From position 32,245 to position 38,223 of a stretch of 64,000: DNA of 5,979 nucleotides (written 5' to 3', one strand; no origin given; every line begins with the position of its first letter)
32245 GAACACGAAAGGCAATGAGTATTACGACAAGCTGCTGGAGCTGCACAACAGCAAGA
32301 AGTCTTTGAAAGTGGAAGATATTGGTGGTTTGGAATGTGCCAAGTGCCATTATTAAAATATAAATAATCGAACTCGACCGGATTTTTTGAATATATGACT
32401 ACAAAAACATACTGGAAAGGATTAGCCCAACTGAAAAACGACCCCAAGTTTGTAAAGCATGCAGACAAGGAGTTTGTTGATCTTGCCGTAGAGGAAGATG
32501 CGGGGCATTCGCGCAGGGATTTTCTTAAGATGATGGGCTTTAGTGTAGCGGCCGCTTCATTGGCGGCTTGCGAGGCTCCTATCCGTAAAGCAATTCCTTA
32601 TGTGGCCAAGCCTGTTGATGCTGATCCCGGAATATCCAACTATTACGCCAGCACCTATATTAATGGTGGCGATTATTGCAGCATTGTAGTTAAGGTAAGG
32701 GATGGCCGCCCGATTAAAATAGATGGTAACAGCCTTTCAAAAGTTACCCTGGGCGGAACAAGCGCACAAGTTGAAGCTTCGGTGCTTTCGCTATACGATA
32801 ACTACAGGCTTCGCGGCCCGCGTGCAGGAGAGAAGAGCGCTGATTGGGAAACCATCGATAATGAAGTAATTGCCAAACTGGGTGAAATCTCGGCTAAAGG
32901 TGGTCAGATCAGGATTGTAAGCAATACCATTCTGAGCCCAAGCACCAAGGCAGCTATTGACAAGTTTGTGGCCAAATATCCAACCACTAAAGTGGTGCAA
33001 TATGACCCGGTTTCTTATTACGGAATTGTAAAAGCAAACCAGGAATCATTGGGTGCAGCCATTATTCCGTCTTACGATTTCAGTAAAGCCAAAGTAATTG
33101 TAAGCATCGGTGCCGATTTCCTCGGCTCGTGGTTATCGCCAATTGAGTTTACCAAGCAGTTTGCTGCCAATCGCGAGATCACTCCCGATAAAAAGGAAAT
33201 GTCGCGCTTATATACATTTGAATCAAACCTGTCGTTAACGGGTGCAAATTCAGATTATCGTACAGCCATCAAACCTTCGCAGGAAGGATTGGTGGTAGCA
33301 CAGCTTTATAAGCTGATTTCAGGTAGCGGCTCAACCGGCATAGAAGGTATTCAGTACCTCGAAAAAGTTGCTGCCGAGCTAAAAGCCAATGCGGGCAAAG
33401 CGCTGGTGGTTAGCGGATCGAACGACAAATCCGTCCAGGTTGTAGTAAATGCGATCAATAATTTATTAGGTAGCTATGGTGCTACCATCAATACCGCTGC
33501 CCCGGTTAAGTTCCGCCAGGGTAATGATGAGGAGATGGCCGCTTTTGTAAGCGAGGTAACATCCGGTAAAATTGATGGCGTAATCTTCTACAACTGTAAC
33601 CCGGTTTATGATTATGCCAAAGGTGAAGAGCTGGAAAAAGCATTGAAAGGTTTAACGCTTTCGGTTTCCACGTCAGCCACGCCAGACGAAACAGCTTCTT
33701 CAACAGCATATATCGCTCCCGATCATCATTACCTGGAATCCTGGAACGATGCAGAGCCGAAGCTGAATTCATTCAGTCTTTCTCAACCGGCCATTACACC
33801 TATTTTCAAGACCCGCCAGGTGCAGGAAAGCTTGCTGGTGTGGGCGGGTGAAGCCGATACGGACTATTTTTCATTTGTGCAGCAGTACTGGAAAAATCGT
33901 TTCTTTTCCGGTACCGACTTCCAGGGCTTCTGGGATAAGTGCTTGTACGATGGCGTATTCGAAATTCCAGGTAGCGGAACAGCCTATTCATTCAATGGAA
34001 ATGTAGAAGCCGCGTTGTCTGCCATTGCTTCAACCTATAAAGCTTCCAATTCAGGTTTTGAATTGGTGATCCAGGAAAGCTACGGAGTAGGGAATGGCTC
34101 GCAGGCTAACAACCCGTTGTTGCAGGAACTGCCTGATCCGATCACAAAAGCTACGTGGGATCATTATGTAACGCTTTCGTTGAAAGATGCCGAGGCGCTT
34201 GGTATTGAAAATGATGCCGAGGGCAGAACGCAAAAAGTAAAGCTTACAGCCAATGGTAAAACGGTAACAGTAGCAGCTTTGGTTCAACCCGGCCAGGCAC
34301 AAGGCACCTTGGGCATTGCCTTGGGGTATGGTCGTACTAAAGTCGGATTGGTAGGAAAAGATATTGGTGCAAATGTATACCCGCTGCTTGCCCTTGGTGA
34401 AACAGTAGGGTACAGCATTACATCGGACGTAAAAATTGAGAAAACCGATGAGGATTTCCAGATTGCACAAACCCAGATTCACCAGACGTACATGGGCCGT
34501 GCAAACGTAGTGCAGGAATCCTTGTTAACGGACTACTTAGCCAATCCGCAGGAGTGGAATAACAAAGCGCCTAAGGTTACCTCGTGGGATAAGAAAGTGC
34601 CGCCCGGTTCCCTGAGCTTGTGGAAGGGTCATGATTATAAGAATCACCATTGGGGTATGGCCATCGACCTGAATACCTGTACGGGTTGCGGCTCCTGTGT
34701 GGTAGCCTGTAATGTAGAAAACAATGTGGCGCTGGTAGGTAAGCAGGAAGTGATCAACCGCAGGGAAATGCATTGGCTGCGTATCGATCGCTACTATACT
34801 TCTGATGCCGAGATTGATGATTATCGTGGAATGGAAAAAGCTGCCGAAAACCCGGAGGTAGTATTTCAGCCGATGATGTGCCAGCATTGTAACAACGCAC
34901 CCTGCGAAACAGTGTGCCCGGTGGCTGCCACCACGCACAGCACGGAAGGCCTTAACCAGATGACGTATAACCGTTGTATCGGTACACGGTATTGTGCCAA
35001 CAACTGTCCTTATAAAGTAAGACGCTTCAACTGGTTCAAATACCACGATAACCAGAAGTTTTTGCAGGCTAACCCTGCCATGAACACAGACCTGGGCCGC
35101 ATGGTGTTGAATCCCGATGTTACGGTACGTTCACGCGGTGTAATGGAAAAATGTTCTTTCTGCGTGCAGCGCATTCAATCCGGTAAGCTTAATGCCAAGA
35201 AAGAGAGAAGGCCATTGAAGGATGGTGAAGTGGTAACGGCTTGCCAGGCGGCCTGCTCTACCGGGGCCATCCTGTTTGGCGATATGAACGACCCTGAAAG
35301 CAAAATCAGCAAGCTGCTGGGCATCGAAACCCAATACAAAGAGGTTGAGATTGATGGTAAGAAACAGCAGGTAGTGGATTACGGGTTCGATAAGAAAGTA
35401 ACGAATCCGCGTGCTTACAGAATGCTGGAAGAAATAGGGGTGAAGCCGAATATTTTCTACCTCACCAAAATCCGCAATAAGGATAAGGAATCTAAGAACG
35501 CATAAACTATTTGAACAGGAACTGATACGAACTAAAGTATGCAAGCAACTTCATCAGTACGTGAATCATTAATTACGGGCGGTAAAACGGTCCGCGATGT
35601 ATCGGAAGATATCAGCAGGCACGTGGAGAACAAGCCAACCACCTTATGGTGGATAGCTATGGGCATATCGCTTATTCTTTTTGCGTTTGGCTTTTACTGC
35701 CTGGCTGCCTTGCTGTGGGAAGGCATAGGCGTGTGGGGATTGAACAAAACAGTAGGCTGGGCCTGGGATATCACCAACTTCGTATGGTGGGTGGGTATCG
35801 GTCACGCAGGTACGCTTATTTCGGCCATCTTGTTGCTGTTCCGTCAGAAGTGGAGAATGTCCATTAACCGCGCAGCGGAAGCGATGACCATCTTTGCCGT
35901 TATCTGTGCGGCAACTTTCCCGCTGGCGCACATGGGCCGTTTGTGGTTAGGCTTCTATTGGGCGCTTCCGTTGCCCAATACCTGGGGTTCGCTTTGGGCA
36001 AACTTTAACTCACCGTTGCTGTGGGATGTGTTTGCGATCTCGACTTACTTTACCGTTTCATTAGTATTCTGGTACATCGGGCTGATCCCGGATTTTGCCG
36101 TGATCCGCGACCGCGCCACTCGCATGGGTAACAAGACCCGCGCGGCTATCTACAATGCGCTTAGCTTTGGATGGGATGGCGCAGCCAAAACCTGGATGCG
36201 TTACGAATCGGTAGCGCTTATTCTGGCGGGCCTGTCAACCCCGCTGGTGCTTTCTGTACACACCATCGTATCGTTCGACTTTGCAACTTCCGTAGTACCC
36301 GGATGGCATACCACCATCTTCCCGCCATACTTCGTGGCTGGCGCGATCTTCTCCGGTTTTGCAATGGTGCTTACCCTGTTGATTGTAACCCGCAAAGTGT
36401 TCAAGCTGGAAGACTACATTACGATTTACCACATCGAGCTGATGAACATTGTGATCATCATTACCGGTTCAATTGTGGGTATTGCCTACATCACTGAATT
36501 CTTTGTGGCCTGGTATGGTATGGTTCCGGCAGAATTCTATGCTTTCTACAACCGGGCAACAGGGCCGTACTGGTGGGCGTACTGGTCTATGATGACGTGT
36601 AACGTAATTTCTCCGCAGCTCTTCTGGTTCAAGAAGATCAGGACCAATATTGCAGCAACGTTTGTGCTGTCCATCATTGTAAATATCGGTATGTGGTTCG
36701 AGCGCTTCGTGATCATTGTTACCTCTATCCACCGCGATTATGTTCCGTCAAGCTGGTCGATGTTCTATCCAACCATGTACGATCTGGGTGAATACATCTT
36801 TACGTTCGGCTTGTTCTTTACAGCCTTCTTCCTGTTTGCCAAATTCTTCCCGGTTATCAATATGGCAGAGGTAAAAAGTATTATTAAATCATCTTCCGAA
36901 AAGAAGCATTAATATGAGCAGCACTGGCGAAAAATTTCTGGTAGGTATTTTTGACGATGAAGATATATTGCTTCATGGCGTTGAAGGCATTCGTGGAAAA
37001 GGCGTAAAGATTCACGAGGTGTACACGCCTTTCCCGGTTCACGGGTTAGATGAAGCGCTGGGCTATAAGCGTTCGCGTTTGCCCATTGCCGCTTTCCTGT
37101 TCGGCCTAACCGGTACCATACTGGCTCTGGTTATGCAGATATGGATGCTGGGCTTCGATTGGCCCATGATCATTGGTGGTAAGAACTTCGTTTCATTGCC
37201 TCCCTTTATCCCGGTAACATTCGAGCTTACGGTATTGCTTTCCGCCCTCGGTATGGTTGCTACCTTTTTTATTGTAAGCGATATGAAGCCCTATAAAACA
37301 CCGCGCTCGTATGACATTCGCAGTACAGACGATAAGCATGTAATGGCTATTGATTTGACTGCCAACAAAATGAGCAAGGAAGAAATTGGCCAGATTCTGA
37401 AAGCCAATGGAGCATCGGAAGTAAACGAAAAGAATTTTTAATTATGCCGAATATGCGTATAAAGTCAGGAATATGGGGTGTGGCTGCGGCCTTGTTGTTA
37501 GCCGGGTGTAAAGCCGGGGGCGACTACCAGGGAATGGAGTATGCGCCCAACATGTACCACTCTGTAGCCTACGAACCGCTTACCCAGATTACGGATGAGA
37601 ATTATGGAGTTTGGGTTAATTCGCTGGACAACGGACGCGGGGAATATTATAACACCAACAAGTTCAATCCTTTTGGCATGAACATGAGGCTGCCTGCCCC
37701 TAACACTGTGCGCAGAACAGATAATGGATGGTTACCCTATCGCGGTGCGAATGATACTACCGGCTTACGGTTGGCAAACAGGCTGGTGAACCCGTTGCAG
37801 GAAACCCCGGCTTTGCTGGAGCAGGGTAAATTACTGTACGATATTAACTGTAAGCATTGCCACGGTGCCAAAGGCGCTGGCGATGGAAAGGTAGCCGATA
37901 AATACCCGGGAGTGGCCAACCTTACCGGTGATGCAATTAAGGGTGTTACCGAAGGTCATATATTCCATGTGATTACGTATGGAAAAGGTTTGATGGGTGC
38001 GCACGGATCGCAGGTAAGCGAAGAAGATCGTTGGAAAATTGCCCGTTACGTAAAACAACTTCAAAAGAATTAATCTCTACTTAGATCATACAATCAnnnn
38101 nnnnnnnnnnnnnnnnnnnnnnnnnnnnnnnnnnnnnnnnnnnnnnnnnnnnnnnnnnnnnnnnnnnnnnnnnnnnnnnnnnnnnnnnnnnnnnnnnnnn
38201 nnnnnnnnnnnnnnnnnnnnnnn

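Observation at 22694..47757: Clade II N2O reductase cluster abuts ACIII-aa3: a candidate quinol to ACIII to cytochrome c to NosZ route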

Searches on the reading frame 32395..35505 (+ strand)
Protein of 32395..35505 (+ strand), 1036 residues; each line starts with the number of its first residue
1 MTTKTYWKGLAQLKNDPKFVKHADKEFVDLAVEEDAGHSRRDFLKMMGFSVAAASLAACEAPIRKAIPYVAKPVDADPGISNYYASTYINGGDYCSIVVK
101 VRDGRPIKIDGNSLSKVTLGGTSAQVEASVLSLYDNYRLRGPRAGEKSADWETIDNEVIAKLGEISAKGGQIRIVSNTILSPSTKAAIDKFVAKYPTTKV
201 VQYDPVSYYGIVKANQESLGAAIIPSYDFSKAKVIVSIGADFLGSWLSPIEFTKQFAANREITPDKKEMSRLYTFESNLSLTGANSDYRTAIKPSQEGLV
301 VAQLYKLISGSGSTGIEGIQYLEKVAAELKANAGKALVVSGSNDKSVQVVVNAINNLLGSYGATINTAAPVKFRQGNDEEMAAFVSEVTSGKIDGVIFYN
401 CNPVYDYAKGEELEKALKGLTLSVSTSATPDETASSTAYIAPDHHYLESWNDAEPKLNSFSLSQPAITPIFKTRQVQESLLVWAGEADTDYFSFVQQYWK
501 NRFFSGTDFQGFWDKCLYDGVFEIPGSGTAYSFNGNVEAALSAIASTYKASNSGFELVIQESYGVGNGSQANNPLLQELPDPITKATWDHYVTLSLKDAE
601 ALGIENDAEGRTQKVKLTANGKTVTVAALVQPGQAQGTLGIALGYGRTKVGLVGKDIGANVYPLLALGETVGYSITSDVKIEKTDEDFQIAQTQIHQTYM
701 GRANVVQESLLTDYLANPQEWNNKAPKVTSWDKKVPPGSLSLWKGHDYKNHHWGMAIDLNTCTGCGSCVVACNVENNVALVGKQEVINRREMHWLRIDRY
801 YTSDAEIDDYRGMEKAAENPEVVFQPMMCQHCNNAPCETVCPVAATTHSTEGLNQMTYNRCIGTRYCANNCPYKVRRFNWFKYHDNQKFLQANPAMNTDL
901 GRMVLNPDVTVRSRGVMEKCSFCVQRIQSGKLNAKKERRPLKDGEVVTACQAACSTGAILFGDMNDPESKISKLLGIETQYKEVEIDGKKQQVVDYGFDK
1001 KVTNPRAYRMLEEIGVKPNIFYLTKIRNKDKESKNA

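Call 4: search_protein_families(library=pfam, proteins=[window:32395-35505:+])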
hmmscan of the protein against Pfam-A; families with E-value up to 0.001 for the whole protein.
window:32395-35505:+ (1036 aa): 9 families
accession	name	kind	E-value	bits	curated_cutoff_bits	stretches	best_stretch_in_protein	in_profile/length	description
PF12838.12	Fer4_7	-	1.7e-13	51.2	27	1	761-845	1-52/52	4Fe-4S dicluster domain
PF13247.11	Fer4_11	-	1e-10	42.1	26.2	1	822-881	3-64/100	4Fe-4S dicluster domain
PF13183.11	Fer4_8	-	1e-06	29.6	27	1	759-843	2-66/68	4Fe-4S dicluster domain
PF12797.12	Fer4_2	-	8.3e-06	25.9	24.5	1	753-773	1-21/22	4Fe-4S binding domain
PF13237.11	Fer4_10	-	1.6e-05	25.2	25.5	0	755-784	2-34/53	4Fe-4S dicluster domain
PF12837.12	Fer4_6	-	1.7e-05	24.9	25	0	756-773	3-20/24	4Fe-4S binding domain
PF00384.28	Molybdopterin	-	2.6e-05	23.8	24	0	302-474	203-341/353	Molybdopterin oxidoreductase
PF13187.11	Fer4_9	-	7.6e-05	23.1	27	0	762-843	2-49/52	4Fe-4S dicluster domain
PF25160.1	LdpA_Fe-S-bd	-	0.00032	20.9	27.6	0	834-874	6-41/49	LdpA Fe-S cluster-binding domain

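Call 11: search_protein_families(library=ncbifam, proteins=[window:32395-35505:+])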
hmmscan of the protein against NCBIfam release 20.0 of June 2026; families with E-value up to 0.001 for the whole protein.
window:32395-35505:+ (1036 aa): 30 families (the best 25 are shown)
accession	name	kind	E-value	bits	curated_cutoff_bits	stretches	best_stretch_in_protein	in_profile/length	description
NF041782.1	mnquin_red_QrcC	equivalog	1e-57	195.6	400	1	753-1027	1-229/239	menaquinone reductase iron-sulfur cluster-binding subunit QrcC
NF045797.1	DsrO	equivalog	2.5e-38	131.8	200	2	748-890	39-164/235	sulfate reduction electron transfer complex DsrMKJOP subunit DsrO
NF041783.2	mnquin_red_QrcB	equivalog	8.7e-35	120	440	2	313-669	308-676/695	menaquinone reductase molybdopterin-binding-like subunit QrcB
NF011569.0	PRK14993.1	equivalog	2.9e-25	89.1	416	2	749-879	40-150/244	tetrathionate reductase subunit TtrB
NF041715.1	arsenate_red_ArrB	equivalog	2.8e-24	85.9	450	2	821-981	47-210/233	arsenate respiratory reductase iron-sulfur subunit ArrB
TIGR03149.1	cyt_nit_nrfC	equivalog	3.5e-23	82.1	377.6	2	818-881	81-147/225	cytochrome c nitrite reductase Fe-S protein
NF008134.0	PRK10882.1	equivalog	6e-19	68.3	263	1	750-883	36-168/329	hydrogenase 2 operon protein HybA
NF038355.1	FDH3_beta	equivalog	1.2e-16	61.3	240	1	827-878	52-103/180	formate dehydrogenase FDH3 subunit beta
NF012032.0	PRK15488.1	equivalog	1.8e-15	56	694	1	39-303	4-261/759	thiosulfate reductase PhsA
TIGR04519.1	MoCo_extend_TAT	equivalog_domain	2.2e-14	53.1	20.6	1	4-45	1-45/45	TAT-variant-translocated molybdopterin oxidoreductase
TIGR02951.1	DMSO_dmsB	equivalog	3.5e-14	53.2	214.1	1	753-879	2-115/161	DMSO/selenate family reductase complex B subunit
NF045715.1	sulf_resp_HmcB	equivalog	2e-12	46.8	420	1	752-880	36-158/307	sulfate respiration complex iron-sulfur protein HmcB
TIGR03478.1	DMSO_red_II_bet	subfamily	1.1e-11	44.2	480.7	1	795-890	98-192/321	DMSO reductase family type II enzyme, iron-sulfur subunit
NF042979.1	EthbenzDh_ebdB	equivalog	1.5e-09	37.2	740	1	817-883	141-208/354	ethylbenzene dehydrogenase subunit beta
TIGR01582.1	FDH-beta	equivalog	1.9e-09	37.1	334.7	1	755-880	24-145/283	formate dehydrogenase subunit beta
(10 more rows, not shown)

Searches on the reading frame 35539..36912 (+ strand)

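Call 4: search_protein_families(library=pfam, proteins=[window:35539-36912:+])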
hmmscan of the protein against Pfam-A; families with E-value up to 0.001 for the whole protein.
window:35539-36912:+ (457 aa): 1 family
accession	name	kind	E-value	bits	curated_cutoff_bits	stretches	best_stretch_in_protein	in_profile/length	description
PF03916.19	NrfD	-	7e-18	65.7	25.8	1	67-397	4-309/313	Polysulphide reductase, NrfD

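Call 11: search_protein_families(library=ncbifam, proteins=[window:35539-36912:+])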
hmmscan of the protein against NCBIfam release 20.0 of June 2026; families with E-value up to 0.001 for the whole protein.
window:35539-36912:+ (457 aa): 1 family
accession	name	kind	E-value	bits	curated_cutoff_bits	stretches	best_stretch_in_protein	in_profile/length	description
NF045798.1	DsrP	equivalog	9.8e-15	54.8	350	2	34-180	9-142/346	sulfate reduction electron transfer complex DsrMKJOP subunit DsrP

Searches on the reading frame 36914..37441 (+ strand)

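Call 4: search_protein_families(library=pfam, proteins=[window:36914-37441:+])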
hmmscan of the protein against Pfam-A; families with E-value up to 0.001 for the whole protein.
window:36914-37441:+ (175 aa): 1 family
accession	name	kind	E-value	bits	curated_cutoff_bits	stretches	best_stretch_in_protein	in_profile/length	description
PF11821.13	ActD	-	7.3e-64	214.9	25.7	1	7-172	1-170/170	Alternative complex III, ActD subunit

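Call 11: search_protein_families(library=ncbifam, proteins=[window:36914-37441:+])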
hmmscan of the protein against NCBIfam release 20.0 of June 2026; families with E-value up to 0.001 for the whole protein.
window:36914-37441:+ (175 aa): 0 families

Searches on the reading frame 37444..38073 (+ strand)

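Call 4: search_protein_families(library=pfam, proteins=[window:37444-38073:+])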
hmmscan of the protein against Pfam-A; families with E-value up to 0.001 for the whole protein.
window:37444-38073:+ (209 aa): 2 families
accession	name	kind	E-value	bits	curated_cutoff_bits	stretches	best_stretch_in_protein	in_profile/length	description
PF13442.11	Cytochrome_CBB3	-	9.7e-14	51.9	27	1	125-203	3-68/68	Cytochrome C oxidase, cbb3-type, subunit III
PF00034.26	Cytochrom_C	-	1.5e-07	33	21.3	1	126-206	2-89/90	Cytochrome c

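Call 6: search_protein_families(library=ncbifam, proteins=[window:37444-38073:+])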
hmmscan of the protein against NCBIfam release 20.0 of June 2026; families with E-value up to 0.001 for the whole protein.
window:37444-38073:+ (209 aa): 7 families
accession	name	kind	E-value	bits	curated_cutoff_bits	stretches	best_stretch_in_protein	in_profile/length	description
NF011054.0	PRK14486.1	equivalog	2.6e-10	40.3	447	1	109-208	199-292/294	putative bifunctional cbb3-type cytochrome c oxidase subunit II/cytochrome c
NF050122.1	bc1_QcrC_actin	exception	7.2e-06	25.5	200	1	126-208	137-213/253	cytochrome bc1 complex diheme cytochrome c subunit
TIGR00782.1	ccoP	equivalog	7.5e-06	25.5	179.95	1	119-207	197-282/285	cytochrome-c oxidase, cbb3-type subunit III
NF045930.1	Cytc6PetJCyano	equivalog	0.0001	22.2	135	1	125-205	28-104/110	cytochrome c6 PetJ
NF045774.1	cytochro_C551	exception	0.0002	21.3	118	0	126-205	40-108/110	cytochrome c551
NF033864.1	cytochrome579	equivalog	0.00026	20.8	280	1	113-201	37-134/179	cytochrome 579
TIGR03872.1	cytochrome_MoxG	equivalog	0.00041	20.5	147.8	1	112-208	31-123/133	cytochrome c(L), periplasmic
